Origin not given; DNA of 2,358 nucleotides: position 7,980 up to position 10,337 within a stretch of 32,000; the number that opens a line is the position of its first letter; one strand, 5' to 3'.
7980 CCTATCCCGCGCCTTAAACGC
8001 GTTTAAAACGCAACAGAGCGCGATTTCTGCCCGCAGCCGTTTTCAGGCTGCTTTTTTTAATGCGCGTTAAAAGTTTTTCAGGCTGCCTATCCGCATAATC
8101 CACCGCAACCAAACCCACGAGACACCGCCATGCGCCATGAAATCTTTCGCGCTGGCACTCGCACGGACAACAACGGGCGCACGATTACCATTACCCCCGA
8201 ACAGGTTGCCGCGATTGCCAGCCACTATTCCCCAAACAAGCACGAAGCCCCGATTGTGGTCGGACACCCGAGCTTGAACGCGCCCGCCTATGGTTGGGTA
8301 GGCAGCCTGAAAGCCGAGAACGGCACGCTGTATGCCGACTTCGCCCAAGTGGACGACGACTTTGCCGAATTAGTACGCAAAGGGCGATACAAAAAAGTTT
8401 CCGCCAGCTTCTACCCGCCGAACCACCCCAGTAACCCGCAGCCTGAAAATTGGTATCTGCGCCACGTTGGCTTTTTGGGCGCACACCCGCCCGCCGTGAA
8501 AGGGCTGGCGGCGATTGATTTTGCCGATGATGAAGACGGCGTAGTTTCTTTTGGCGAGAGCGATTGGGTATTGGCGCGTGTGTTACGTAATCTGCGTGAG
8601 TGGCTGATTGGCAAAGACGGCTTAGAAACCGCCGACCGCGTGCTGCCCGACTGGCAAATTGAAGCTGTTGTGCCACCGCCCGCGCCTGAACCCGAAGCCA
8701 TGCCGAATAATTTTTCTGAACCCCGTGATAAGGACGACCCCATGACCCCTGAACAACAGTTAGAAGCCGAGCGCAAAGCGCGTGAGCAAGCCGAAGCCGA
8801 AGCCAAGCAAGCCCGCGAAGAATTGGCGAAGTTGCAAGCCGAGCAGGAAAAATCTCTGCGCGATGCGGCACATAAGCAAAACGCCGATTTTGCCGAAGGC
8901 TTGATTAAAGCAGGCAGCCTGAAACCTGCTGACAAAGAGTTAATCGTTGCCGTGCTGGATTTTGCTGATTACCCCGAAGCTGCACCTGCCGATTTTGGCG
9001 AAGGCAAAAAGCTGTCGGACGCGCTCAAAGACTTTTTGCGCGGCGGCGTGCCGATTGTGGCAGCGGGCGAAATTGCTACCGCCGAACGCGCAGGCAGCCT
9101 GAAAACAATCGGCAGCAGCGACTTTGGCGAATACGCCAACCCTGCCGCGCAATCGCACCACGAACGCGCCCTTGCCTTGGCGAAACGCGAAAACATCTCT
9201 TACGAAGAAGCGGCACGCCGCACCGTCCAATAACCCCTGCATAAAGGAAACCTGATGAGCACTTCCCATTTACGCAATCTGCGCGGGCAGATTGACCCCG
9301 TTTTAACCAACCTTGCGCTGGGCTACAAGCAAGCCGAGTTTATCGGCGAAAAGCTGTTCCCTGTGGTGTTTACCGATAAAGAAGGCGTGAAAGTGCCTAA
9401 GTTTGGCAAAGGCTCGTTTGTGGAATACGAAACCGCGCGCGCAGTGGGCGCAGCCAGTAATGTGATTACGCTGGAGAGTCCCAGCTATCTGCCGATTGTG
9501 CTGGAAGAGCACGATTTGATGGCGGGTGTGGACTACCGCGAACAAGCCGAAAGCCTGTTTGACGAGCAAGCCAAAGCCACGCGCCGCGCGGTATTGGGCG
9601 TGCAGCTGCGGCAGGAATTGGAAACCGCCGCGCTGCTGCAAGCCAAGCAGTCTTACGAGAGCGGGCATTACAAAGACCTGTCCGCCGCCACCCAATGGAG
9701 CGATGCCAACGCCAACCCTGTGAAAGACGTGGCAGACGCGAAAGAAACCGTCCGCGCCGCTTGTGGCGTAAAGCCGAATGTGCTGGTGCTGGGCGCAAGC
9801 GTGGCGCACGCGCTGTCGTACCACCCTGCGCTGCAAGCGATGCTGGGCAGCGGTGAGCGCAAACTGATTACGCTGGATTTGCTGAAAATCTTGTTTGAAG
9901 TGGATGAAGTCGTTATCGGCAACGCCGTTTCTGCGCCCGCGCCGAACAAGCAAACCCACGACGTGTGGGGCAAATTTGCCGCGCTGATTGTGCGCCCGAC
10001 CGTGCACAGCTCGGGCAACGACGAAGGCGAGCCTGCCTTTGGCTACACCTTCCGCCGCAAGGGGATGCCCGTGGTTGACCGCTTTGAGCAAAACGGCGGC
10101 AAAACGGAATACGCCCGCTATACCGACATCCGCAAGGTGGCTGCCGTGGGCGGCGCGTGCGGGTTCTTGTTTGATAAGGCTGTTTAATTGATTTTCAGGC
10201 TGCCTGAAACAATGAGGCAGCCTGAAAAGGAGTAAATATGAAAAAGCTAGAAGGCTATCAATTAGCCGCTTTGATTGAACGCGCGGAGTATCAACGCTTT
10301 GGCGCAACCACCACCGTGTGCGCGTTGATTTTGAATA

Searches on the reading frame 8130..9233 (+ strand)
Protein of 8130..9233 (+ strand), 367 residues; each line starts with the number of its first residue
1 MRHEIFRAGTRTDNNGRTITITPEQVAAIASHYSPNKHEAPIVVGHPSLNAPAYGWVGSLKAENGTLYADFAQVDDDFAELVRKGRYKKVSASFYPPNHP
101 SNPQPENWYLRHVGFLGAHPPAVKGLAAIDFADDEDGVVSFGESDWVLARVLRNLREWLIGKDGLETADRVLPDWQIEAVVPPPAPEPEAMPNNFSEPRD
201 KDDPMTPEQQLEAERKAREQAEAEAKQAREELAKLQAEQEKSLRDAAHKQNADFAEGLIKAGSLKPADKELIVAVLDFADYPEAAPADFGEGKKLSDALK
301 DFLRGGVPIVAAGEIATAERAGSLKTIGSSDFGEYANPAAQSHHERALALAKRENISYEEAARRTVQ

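Call 4: search_protein_families(library=pfam, proteins=[window:8130-9233:+], max_evalue=0.01)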
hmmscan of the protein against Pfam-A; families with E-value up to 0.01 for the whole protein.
window:8130-9233:+ (367 aa): 1 family
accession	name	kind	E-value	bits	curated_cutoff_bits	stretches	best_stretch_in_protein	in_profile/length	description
PF05929.16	Phage_GPO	-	0.0059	16.7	33.6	0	15-66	14-68/268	Phage capsid scaffolding protein (GPO) serine peptidase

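Call 7: find_encoding_contigs(protein=window:8130-9230:+, flank=10000, max_places=10)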
Protein window:8130-9230:+ (367 aa): no gene with exactly this product is on record in the collection.

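Call 9: find_related_loci(query=window:8130-9230:+, collection=genome_contigs, flank=10000)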
Query window:8130-9230:+ (367 aa) in genome_contigs; peptide patterns used: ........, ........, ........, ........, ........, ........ (x = any residue, [..] = any of these).
70 stretches matched a pattern; 1 encode a relative of the query (tblastn E <= 1e-3); 1 distinct loci.
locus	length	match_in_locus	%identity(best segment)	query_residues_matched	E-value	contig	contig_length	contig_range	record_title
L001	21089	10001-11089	53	4-365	5e-105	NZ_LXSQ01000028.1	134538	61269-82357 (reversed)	Eikenella halliae strain NML130454 Eiksp_contig000028, whole genome shotgun sequence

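Call 11: search_protein_families(library=pfam, proteins=[L001:164-724:-, L001:751-1284:-, L001:1329-1706:-, L001:1700-2137:-, L001:1959-2255:+, L001:2290-3147:+, L001:8949-9425:+, L001:9386-9793:+, L001:9995-11098:+, L001:11131-12066:+], max_evalue=0.01)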
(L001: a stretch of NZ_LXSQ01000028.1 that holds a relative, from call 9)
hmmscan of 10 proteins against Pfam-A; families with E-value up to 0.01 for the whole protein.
L001:164-724:- (186 aa): 0 families

L001:751-1284:- (177 aa): 1 family
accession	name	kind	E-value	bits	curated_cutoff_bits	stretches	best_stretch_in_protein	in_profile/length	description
PF07022.19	Phage_CI_repr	-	0.00033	21.4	22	1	44-107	1-61/65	Bacteriophage CI repressor helix-turn-helix domain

L001:1329-1706:- (125 aa): 0 families

L001:1700-2137:- (145 aa): 0 families

L001:1959-2255:+ (98 aa): 24 families
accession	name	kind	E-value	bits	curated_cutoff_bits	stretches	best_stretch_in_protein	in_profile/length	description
PF13412.12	HTH_24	-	4.9e-08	32.9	21.9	1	23-53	17-47/48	Winged helix-turn-helix DNA-binding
PF09339.16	HTH_IclR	-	1.1e-07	31.9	22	1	8-53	4-48/52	IclR helix-turn-helix domain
PF13545.12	HTH_Crp_2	-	3.7e-06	27.2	27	1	21-54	19-53/70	Crp-like helix-turn-helix domain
PF01022.26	HTH_5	-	7.4e-06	26.2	22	1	27-53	19-45/47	Bacterial regulatory protein, arsR family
PF01047.28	MarR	-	3.7e-05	24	24.6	1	23-58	17-52/59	MarR family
PF03428.19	RP-C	-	4e-05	23.9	24.4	1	17-61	65-109/175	Replication protein C N-terminal domain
PF13384.12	HTH_23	-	0.00014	22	24.6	1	12-42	7-36/50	Homeodomain-like domain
PF08279.18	HTH_11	-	0.00015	22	25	1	10-52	3-44/55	HTH domain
PF12802.13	MarR_2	-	0.00017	22.1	27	1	27-53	24-50/61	MarR family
PF24034.1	DUF7343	-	0.00077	19.7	27.6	1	27-59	22-54/62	Domain of unknown function (DUF7343)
PF03333.19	PapB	-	0.00091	19.7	29.4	1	11-49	41-79/91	Adhesin biosynthesis transcription regulatory protein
PF02082.26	Rrf2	-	0.0017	18.9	30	1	19-53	18-53/132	Iron-dependent Transcriptional regulator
PF01325.25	Fe_dep_repress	-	0.0019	18.8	26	1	24-53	23-52/60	Iron dependent repressor, N-terminal DNA binding domain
PF01381.28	HTH_3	-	0.0029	18.1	23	1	23-42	9-28/55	Helix-turn-helix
PF08220.18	HTH_DeoR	-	0.0032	17.6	21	1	27-59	18-50/57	DeoR-like helix-turn-helix domain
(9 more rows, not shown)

L001:2290-3147:+ (285 aa): 1 family
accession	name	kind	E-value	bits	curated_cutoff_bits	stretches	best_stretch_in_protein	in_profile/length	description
PF11300.13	DUF3102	-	0.0011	19.6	24.4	1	56-165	22-128/129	Protein of unknown function (DUF3102)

L001:8949-9425:+ (158 aa): 1 family
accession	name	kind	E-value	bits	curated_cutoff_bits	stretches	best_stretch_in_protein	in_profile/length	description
PF06252.17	GemA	-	3.8e-32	112.1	27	1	25-150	1-119/119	Bacteriophage Mu, GemA protein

L001:9386-9793:+ (135 aa): 4 families
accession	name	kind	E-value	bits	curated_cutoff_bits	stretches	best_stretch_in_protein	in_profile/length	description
PF08765.17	Mor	-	2.6e-35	121.1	24.9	1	17-123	2-107/107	Mor transcription activator family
PF13551.12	HTH_29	-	1.6e-05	25.3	28.1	1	87-130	11-50/64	Winged helix-turn helix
PF13518.12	HTH_28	-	0.00011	22.7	25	1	86-118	11-43/52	Helix-turn-helix domain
PF13384.12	HTH_23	-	0.00033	20.8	24.6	1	86-118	15-48/50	Homeodomain-like domain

L001:9995-11098:+ (367 aa): 0 families

L001:11131-12066:+ (311 aa): 1 family
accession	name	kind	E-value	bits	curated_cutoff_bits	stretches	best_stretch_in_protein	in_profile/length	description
PF03864.22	Phage_cap_E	-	1.2e-06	28.3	22.9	1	89-225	89-243/329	Phage major capsid protein E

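Call 44: search_protein_families(library=phrogs, proteins=[window:8130-9233:+], max_evalue=0.001)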
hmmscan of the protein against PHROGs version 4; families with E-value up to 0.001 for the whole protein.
window:8130-9233:+ (367 aa): 3 families
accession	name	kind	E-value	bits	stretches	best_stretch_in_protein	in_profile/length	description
phrog_976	-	head and packaging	3.4e-119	399.9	1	3-365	34-392/415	head maturation protease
phrog_3894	-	head and packaging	1.9e-07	31.7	1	4-130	13-145/458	head maturation protease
phrog_73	-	head and packaging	0.00049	20.9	0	16-66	23-76/287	head scaffolding protein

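Call 45: find_homologous_proteins(query=window:8130-9230:+, max_evalue=1e-20)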
Query window:8130-9230:+ (367 aa): 3528 proteins with E <= 1e-20 among 8000 candidates; the best 120 are listed.
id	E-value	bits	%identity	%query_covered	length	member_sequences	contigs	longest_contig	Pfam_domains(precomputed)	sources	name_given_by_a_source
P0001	4.2e-232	788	96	100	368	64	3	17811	-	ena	-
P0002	3.7e-228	775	95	100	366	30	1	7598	-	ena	-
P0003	1.4e-223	760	93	100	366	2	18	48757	-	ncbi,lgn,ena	-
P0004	1.4e-223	760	93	100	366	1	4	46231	-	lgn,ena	-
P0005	2.4e-223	759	93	100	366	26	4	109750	-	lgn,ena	-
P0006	7.1e-216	734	89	100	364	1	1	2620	-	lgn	-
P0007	7.8e-216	734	89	100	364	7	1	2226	-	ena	-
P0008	1.1e-215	734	89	100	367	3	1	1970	-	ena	-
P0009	2.9e-215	732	90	100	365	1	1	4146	-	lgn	-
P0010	4.3e-215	732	90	100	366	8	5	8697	-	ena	-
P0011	6.0e-215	731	89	100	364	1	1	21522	-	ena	-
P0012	7.9e-215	731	89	100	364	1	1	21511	-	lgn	-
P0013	2.2e-214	730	89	100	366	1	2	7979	-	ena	-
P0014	2.5e-214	729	89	100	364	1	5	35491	-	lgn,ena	-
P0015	3.0e-214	729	89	100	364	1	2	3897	-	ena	-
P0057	9.2e-123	428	57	100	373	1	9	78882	-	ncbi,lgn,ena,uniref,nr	ncbi:2-oxoacid:acceptor oxidoreductase [Kingella kingae]|uniref:2-oxoacid:acceptor oxidoreductase n=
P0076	8.9e-121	422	56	99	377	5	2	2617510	-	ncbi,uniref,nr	ncbi:2-oxoacid:acceptor oxidoreductase [Neisseria brasiliensis]|uniref:2-oxoacid:acceptor oxidoreduc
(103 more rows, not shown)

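Call 46: find_encoding_contigs(protein=P0076, flank=10000, max_places=2)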
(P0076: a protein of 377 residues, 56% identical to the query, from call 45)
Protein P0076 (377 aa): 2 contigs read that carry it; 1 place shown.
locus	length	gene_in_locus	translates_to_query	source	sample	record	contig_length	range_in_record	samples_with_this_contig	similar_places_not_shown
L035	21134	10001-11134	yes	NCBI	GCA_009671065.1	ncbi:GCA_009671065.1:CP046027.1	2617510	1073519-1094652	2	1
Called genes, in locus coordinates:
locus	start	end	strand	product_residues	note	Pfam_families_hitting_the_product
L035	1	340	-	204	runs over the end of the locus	-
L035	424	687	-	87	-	PF11985:Phage_Mu_Gp27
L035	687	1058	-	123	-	PF12844:HTH_19 (weak), PF13560:HTH_31, PF01381:HTH_3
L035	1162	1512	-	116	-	-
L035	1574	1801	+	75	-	-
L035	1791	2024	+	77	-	-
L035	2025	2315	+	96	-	PF09339:HTH_IclR (faint), PF13545:HTH_Crp_2 (weak)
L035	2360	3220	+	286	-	PF11300:DUF3102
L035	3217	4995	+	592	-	-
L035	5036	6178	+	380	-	PF13191:AAA_16 (weak), PF13401:AAA_22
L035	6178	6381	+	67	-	-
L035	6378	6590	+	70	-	-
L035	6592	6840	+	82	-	-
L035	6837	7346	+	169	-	PF27180:HI_1489_N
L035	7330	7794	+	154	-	-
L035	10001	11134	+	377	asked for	-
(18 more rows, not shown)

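Call 47: find_encoding_contigs(protein=P0057, flank=10000, max_places=2)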
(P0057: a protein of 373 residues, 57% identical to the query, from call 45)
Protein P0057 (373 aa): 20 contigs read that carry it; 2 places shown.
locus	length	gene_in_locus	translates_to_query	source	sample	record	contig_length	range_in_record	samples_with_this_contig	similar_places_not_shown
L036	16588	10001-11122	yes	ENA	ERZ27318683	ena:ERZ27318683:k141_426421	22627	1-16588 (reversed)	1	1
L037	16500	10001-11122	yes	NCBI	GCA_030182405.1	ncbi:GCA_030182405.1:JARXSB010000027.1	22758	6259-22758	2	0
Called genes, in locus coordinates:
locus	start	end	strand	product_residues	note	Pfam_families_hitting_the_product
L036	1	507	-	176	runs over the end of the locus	PF05257:CHAP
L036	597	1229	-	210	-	-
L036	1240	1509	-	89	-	PF27300:YdcA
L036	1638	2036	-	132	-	PF07022:Phage_CI_repr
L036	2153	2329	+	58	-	-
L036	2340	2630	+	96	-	PF13545:HTH_Crp_2 (weak)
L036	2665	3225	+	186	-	-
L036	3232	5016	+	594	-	-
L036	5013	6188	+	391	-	PF13191:AAA_16 (weak), PF20703:nSTAND1 (faint), PF13401:AAA_22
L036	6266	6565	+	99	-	-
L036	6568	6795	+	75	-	-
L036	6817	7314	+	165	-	PF27180:HI_1489_N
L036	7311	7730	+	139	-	-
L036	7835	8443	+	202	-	PF11363:DUF3164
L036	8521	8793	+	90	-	PF00216:Bac_DNA_binding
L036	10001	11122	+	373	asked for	-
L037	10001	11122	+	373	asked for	-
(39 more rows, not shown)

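Call 48: find_encoding_contigs(protein=P0003, flank=10000, max_places=4)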
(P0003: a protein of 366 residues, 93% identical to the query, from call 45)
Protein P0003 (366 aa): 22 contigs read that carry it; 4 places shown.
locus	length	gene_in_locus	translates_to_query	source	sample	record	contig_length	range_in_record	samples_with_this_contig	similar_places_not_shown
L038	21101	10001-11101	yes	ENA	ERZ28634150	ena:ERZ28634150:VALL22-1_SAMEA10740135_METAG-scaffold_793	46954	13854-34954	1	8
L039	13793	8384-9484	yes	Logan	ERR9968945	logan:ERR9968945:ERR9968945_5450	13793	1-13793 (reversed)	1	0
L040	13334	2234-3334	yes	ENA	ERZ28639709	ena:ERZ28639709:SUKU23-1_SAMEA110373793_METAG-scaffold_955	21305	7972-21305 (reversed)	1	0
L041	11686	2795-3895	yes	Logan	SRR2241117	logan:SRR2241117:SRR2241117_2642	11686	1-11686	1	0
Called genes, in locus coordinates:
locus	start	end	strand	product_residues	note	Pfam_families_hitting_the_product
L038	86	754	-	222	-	PF01381:HTH_3 (weak), PF12844:HTH_19, PF07022:Phage_CI_repr (faint), PF00717:Peptidase_S24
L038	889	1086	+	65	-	-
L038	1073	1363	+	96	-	-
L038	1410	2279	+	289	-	-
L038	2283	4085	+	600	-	PF00665:rve (faint)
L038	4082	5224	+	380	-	PF13191:AAA_16 (weak), PF13401:AAA_22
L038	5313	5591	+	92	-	-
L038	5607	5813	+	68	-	-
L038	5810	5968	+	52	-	-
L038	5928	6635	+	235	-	PF10979:DUF2786, PF23771:DUF7168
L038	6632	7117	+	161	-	PF27180:HI_1489_N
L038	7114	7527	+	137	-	-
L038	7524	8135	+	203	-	PF11363:DUF3164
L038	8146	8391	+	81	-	-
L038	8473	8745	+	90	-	PF00216:Bac_DNA_binding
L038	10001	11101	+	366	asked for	-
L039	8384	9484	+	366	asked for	-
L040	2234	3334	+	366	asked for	-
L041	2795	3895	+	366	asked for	-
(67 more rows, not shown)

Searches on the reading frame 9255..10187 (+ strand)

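Call 4: search_protein_families(library=pfam, proteins=[window:9255-10187:+], max_evalue=0.01)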
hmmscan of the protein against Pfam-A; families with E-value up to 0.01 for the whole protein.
window:9255-10187:+ (310 aa): 1 family
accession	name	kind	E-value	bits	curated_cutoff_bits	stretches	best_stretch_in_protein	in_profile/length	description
PF03864.22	Phage_cap_E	-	8.4e-05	22.2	22.9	1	94-208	93-225/329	Phage major capsid protein E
